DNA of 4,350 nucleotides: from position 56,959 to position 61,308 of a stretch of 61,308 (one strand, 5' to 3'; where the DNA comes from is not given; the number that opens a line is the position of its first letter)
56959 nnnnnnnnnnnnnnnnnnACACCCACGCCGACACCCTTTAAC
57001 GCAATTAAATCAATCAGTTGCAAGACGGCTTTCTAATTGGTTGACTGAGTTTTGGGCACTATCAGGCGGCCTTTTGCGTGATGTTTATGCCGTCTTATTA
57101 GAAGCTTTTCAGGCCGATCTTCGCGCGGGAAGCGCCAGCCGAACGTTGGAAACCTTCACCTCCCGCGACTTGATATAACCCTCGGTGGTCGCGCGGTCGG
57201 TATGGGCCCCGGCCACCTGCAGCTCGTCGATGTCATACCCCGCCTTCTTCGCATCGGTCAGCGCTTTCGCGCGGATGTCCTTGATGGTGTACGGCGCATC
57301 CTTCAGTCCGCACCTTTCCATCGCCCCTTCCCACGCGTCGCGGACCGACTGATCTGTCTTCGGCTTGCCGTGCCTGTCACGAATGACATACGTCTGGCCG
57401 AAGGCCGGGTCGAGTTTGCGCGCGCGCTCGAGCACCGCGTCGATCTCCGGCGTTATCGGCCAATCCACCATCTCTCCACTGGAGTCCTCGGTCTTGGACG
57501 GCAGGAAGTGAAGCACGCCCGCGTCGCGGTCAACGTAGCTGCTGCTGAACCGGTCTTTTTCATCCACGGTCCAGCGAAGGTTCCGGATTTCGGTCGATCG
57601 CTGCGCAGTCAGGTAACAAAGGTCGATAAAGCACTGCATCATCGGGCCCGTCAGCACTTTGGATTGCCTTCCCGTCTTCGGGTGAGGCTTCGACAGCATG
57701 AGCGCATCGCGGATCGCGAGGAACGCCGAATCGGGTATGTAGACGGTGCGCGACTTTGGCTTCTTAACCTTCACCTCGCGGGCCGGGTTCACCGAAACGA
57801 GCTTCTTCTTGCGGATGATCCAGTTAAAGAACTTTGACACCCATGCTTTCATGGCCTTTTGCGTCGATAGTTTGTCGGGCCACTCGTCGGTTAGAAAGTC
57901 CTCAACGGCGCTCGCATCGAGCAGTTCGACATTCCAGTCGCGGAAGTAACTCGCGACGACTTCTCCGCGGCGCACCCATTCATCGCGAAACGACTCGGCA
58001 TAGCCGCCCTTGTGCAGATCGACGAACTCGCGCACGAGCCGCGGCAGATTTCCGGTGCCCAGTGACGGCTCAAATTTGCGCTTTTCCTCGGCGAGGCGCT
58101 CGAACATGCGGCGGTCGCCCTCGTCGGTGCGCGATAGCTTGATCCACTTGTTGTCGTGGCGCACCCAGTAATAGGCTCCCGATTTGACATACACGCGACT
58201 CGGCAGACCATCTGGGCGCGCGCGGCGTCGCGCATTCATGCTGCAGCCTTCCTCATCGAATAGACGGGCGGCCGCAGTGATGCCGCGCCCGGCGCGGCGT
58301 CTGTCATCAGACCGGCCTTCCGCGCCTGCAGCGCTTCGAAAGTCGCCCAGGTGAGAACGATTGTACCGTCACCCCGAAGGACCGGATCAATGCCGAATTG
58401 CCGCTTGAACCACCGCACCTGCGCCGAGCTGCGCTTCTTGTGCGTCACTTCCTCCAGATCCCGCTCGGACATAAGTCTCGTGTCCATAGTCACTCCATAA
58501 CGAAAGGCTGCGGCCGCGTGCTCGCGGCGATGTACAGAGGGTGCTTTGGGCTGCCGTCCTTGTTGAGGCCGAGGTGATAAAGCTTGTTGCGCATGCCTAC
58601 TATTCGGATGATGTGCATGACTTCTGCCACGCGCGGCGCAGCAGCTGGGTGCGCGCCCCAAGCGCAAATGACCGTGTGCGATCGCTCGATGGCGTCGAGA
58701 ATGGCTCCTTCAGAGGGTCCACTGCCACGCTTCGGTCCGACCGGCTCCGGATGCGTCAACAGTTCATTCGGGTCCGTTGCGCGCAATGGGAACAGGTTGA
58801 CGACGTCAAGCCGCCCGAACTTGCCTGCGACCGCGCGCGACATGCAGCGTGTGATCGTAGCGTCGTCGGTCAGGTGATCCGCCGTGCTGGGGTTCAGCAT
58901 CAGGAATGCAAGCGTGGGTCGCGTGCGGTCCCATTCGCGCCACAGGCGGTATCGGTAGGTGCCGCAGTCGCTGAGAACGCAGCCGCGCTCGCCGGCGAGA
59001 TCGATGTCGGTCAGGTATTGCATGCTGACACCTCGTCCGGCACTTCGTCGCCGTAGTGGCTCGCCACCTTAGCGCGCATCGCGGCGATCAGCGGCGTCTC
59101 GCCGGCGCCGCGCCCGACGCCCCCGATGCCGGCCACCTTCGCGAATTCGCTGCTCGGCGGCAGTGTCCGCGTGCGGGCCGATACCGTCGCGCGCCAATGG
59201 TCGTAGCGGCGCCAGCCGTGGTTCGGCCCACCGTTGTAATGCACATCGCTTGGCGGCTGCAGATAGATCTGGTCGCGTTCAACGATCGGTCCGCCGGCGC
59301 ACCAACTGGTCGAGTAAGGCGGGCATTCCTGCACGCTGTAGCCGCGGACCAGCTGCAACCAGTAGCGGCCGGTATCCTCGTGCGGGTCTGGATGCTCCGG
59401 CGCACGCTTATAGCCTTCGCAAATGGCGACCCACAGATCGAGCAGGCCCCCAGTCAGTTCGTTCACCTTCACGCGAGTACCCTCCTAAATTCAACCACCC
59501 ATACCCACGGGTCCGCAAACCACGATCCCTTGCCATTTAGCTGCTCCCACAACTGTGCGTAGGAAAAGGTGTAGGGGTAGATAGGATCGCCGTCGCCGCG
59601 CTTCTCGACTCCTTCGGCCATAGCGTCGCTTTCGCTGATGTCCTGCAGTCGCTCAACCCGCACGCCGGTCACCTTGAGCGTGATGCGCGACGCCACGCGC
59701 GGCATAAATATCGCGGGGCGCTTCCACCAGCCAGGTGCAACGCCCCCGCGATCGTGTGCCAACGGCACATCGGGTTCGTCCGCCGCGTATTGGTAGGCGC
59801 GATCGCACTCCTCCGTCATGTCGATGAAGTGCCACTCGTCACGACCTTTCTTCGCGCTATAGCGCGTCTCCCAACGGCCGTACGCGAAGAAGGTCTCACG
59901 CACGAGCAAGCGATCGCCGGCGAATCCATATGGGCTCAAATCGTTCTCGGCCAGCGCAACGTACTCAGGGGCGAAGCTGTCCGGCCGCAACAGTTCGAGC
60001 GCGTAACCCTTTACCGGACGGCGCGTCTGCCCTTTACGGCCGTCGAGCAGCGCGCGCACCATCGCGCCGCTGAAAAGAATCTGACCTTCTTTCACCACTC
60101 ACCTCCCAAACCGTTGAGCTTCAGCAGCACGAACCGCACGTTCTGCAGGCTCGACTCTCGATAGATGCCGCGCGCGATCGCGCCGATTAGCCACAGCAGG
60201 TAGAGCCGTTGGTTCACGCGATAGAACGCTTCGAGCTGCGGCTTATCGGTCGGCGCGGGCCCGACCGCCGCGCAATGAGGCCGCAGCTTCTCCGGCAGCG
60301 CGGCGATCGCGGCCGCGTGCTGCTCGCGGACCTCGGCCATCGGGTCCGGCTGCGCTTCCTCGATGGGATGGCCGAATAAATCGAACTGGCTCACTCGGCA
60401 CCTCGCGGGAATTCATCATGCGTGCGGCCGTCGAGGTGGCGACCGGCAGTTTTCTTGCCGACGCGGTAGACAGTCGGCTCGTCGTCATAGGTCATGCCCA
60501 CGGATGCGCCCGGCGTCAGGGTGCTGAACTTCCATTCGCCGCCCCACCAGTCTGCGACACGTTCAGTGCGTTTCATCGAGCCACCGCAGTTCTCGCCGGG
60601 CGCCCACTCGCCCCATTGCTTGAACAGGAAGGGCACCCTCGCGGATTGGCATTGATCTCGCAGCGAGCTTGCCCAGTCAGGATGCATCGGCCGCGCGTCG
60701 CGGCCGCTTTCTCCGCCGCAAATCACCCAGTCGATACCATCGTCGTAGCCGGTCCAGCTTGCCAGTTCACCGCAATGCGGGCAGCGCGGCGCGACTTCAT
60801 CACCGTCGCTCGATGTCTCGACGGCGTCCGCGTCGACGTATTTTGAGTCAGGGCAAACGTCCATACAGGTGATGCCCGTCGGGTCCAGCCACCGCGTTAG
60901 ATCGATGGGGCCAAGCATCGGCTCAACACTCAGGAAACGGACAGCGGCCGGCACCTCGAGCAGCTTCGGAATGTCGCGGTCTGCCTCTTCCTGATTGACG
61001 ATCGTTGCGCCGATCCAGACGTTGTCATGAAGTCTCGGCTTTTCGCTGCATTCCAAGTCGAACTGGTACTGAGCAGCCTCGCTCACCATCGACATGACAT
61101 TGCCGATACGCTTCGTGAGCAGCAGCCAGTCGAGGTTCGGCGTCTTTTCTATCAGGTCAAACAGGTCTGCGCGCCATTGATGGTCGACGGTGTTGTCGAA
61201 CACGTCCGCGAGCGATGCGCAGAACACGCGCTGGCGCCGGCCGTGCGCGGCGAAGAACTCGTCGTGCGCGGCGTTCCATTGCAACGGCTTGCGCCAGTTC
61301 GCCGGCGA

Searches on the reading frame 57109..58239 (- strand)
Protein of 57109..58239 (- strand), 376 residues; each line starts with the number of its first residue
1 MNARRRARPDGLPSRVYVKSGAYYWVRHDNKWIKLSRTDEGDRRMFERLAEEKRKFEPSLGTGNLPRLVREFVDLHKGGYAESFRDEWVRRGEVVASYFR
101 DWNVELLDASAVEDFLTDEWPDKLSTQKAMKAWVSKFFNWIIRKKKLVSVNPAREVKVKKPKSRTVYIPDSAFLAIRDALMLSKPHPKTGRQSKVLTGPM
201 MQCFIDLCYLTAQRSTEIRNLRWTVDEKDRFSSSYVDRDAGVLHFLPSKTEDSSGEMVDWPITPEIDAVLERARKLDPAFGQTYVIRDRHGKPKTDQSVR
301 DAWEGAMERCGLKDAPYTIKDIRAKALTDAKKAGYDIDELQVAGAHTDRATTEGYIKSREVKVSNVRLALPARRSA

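Call 19: search_protein_families(library=phrogs, proteins=[window:57109-58239:-], max_evalue=0.001)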
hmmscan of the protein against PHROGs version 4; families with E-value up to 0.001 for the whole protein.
window:57109-58239:- (376 aa): 3 families
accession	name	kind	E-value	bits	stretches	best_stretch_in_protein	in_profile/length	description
phrog_1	-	integration and excision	1.2e-30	108.3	1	15-359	115-436/611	integrase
phrog_216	-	integration and excision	5.7e-15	56.2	1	130-368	18-234/301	integrase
phrog_7244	-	integration and excision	0.00049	20.4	0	125-226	135-223/263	integrase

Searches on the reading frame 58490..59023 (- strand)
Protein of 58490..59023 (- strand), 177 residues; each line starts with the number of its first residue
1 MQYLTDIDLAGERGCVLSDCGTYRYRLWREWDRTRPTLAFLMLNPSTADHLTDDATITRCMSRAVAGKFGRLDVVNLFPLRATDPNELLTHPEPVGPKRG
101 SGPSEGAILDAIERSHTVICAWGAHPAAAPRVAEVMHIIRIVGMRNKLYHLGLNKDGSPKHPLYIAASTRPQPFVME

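Call 19: search_protein_families(library=phrogs, proteins=[window:58490-59023:-], max_evalue=0.001)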
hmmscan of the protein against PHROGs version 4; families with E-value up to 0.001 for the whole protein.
window:58490-59023:- (177 aa): 1 family
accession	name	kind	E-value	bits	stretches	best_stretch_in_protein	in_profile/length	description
phrog_3230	-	unknown function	1.6e-51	175.4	1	14-176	10-165/167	-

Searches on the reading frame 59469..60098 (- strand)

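Call 19: search_protein_families(library=phrogs, proteins=[window:59469-60098:-], max_evalue=0.001)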
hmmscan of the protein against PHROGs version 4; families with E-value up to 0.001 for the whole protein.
window:59469-60098:- (209 aa): 4 families
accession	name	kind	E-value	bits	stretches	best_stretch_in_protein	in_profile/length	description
phrog_874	-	unknown function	5.2e-59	200.9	1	2-207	65-257/277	-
phrog_18361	-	unknown function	9.9e-21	75.3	1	132-207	1-86/92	-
phrog_27495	-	unknown function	5.3e-08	33.8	0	2-30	5-33/186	-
phrog_28019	-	unknown function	4.8e-07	30.7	1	3-30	2-29/55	-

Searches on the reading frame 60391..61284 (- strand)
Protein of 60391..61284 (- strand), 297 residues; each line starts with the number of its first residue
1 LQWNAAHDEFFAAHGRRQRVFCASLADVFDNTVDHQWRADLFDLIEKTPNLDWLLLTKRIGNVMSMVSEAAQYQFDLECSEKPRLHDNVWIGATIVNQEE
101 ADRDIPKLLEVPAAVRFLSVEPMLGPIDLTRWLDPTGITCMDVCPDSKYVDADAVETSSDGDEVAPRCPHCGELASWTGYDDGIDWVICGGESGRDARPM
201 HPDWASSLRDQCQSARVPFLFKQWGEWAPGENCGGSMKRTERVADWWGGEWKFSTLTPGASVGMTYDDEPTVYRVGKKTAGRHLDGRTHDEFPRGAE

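Call 19: search_protein_families(library=phrogs, proteins=[window:60391-61284:-], max_evalue=0.001)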
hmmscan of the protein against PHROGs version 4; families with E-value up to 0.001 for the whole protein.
window:60391-61284:- (297 aa): 1 family
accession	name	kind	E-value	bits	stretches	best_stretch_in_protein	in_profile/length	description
phrog_2045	-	unknown function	3.4e-80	270.6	1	15-295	73-286/299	-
